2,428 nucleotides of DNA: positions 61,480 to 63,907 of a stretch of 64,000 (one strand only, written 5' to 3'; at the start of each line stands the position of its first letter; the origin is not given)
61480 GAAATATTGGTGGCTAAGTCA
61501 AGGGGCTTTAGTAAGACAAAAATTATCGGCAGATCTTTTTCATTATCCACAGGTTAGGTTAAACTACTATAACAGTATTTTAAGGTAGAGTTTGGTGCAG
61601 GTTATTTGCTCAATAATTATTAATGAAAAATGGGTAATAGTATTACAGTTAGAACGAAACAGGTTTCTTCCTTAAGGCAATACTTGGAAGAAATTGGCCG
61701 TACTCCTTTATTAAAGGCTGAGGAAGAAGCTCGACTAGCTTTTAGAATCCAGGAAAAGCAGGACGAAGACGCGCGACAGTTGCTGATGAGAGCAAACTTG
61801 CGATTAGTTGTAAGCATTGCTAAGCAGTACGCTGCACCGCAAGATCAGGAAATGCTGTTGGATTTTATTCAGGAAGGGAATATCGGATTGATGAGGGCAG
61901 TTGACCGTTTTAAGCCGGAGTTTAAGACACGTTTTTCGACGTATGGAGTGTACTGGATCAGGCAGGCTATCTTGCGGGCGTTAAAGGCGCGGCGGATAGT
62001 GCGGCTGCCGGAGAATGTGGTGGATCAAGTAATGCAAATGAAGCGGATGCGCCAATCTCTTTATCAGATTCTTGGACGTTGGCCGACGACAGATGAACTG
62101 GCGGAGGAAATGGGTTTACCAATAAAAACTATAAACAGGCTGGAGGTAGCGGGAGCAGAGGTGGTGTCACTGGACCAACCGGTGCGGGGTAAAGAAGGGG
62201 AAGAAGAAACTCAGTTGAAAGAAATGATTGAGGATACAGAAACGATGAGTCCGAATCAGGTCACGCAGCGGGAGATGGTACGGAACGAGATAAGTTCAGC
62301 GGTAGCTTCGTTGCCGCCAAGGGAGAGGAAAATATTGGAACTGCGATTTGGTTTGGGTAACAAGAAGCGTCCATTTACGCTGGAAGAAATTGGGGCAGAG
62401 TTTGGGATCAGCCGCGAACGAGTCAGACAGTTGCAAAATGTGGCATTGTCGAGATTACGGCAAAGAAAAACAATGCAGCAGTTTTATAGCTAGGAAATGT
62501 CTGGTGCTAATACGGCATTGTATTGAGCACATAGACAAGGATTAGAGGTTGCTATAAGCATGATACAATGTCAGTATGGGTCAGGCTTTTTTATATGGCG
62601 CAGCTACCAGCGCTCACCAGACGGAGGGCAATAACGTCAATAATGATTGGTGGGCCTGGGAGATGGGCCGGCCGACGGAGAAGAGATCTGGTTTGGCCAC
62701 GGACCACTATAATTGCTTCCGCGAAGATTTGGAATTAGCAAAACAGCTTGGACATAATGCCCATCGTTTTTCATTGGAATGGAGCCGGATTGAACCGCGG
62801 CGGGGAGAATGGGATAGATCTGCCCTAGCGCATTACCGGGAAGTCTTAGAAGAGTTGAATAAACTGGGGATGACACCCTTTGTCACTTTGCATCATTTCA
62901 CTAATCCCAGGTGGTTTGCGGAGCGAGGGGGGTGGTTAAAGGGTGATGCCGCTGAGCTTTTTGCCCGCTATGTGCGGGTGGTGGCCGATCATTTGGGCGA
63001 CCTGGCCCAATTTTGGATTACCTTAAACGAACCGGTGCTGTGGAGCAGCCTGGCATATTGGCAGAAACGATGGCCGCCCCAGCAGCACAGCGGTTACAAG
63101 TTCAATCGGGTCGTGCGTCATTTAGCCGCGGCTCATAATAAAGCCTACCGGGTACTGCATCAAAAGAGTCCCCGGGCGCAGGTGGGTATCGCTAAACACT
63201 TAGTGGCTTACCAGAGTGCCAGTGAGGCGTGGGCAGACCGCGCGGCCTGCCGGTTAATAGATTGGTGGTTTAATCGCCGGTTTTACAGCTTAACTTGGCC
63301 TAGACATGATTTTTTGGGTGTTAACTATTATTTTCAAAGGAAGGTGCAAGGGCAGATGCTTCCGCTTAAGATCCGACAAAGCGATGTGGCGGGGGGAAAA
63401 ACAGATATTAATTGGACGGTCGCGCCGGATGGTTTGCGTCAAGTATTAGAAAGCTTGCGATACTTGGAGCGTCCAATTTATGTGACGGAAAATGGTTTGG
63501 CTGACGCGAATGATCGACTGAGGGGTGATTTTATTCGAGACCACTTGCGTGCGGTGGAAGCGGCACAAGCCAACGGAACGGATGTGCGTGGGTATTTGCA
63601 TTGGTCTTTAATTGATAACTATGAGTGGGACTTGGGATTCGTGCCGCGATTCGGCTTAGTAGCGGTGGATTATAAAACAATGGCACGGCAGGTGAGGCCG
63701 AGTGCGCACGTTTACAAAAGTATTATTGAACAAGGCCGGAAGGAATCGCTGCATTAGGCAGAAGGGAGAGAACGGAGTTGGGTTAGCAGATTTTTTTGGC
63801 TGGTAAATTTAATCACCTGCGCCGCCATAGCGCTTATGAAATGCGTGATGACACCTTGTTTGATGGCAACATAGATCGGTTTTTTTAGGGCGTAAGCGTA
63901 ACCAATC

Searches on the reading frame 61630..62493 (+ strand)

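Call 43: search_protein_families(library=pfam, proteins=[window:61630-62493:+], max_evalue=0.001)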
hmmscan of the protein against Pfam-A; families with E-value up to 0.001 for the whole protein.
window:61630-62493:+ (287 aa): 5 families
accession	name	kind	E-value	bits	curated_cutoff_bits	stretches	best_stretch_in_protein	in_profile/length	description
PF04545.22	Sigma70_r4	-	1.5e-21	76.1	24.1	1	224-278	1-50/50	Sigma-70, region 4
PF04542.20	Sigma70_r2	-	2.8e-16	59.5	24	1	52-122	1-69/71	Sigma-70 region 2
PF04539.22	Sigma70_r3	-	3.2e-16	59.6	25.3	1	136-210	5-76/78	Sigma-70 region 3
PF00140.25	Sigma70_r1_2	-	7.6e-11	42.2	22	1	14-44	2-32/34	Sigma-70 factor, region 1.2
PF08281.18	Sigma70_r4_2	-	5e-07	29.7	25.7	1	219-267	2-45/54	Sigma-70, region 4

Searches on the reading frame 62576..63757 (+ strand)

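Call 43: search_protein_families(library=pfam, proteins=[window:62576-63757:+], max_evalue=0.001)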
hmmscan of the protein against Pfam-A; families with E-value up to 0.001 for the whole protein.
window:62576-63757:+ (393 aa): 2 families
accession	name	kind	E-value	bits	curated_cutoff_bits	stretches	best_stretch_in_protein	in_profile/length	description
PF00232.24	Glyco_hydro_1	-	1.9e-77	261.1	22.6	2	3-237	7-250/453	Glycosyl hydrolase family 1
PF00150.24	Cellulase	-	0.00093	19.2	23.5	0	50-163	25-140/272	Cellulase (glycosyl hydrolase family 5)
